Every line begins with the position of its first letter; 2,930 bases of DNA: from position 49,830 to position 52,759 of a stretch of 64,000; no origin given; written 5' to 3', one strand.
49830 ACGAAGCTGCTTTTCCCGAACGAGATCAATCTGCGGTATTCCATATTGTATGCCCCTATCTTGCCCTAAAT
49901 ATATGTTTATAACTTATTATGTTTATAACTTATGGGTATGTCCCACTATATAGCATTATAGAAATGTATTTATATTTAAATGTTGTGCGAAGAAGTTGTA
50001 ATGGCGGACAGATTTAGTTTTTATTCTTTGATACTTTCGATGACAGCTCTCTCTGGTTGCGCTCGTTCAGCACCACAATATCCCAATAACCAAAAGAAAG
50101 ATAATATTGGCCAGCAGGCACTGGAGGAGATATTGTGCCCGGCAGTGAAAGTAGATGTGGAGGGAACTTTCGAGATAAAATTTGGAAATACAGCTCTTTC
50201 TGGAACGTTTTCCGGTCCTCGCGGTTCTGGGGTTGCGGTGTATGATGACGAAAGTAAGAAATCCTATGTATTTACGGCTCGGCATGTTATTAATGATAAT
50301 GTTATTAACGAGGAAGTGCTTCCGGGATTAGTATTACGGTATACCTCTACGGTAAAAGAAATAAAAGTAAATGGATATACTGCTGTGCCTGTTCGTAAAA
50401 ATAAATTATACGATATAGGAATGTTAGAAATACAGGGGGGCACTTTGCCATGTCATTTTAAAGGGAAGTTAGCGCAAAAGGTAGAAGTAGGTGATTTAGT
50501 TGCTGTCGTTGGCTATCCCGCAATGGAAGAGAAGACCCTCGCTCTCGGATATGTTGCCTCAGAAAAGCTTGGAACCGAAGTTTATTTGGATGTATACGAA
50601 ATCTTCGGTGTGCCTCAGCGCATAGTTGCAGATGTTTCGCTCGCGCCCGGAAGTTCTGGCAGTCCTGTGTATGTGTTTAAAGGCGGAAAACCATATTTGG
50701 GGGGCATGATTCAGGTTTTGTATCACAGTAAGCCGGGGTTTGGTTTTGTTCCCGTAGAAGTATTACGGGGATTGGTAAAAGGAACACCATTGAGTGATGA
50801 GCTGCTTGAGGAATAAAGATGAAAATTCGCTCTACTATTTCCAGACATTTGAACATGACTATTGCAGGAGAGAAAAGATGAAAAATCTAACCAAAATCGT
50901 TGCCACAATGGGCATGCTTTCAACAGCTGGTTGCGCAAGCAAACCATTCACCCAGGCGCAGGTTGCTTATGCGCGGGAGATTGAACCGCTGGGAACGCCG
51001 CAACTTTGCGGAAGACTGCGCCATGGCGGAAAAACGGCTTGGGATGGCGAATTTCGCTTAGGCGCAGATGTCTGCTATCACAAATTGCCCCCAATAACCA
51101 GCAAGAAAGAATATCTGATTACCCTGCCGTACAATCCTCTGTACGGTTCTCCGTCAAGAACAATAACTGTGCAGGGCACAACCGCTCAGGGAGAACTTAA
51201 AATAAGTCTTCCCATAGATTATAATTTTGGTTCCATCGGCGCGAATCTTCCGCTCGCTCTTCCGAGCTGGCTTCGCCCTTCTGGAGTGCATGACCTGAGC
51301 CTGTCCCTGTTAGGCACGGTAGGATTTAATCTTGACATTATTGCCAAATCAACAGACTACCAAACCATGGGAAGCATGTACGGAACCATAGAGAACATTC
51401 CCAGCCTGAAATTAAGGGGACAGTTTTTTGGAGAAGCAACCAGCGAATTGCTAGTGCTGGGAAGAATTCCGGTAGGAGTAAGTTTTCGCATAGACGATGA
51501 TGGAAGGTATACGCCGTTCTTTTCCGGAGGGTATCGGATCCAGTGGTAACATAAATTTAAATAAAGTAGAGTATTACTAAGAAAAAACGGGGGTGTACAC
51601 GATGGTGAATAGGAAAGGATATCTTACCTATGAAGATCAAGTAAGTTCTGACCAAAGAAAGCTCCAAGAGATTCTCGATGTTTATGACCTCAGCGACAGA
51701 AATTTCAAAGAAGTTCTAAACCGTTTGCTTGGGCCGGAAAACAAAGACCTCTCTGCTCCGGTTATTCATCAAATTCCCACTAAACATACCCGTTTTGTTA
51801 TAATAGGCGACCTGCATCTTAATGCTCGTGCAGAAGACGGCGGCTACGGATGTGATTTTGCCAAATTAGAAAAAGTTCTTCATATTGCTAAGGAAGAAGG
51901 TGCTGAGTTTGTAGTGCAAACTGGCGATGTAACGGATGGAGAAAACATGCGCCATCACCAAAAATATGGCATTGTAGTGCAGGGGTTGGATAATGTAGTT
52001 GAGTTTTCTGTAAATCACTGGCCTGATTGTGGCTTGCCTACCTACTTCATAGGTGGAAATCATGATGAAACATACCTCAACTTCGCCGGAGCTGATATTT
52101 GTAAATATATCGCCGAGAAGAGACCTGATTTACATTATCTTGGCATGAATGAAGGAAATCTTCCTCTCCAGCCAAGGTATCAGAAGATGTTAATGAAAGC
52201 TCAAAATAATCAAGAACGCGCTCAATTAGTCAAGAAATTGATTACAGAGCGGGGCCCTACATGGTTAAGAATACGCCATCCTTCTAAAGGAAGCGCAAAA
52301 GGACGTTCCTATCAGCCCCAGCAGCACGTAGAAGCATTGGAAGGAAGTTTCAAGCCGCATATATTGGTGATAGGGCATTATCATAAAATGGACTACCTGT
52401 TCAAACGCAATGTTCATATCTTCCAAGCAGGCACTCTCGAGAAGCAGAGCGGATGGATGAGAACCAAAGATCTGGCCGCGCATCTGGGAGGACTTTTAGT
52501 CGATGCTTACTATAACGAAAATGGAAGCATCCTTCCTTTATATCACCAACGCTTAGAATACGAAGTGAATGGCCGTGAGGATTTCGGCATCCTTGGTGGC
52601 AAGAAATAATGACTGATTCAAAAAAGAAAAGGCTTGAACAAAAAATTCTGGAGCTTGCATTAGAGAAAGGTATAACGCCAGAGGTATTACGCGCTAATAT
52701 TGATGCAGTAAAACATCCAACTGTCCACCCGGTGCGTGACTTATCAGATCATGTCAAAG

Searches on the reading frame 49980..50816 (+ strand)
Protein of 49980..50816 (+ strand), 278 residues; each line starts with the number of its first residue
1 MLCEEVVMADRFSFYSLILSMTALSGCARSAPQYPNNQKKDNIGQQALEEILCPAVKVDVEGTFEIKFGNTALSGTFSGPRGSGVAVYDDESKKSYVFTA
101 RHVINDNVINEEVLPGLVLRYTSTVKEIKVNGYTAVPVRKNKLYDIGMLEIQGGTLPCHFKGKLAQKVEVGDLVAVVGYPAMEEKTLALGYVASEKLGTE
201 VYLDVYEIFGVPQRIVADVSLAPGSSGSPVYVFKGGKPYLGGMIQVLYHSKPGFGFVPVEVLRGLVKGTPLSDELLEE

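Call 55: search_protein_families(library=pfam, proteins=[window:49980-50816:+], max_evalue=0.00001)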
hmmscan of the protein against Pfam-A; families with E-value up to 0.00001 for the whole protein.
window:49980-50816:+ (278 aa): 1 family
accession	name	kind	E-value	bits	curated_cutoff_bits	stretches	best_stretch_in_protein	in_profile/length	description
PF13365.12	Trypsin_2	-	3.3e-12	47.8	27.6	1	82-231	1-135/144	Trypsin-like peptidase domain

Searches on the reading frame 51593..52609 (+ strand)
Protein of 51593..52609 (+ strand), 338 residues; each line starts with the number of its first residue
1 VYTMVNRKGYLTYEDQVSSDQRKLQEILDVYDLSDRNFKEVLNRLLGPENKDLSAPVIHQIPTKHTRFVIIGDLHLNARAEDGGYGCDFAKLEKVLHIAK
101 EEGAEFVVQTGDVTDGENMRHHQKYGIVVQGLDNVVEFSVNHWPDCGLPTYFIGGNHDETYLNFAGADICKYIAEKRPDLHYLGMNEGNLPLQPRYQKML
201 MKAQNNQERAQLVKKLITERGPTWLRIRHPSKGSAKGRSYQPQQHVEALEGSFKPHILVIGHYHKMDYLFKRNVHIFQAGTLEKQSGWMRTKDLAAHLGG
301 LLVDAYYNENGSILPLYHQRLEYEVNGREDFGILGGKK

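Call 55: search_protein_families(library=pfam, proteins=[window:51593-52609:+], max_evalue=0.00001)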
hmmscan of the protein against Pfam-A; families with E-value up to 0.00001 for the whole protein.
window:51593-52609:+ (338 aa): 1 family
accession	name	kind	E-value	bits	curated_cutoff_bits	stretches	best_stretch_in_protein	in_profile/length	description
PF00149.33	Metallophos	-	3.3e-10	41.2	21.5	1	67-265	2-190/191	Calcineurin-like phosphoesterase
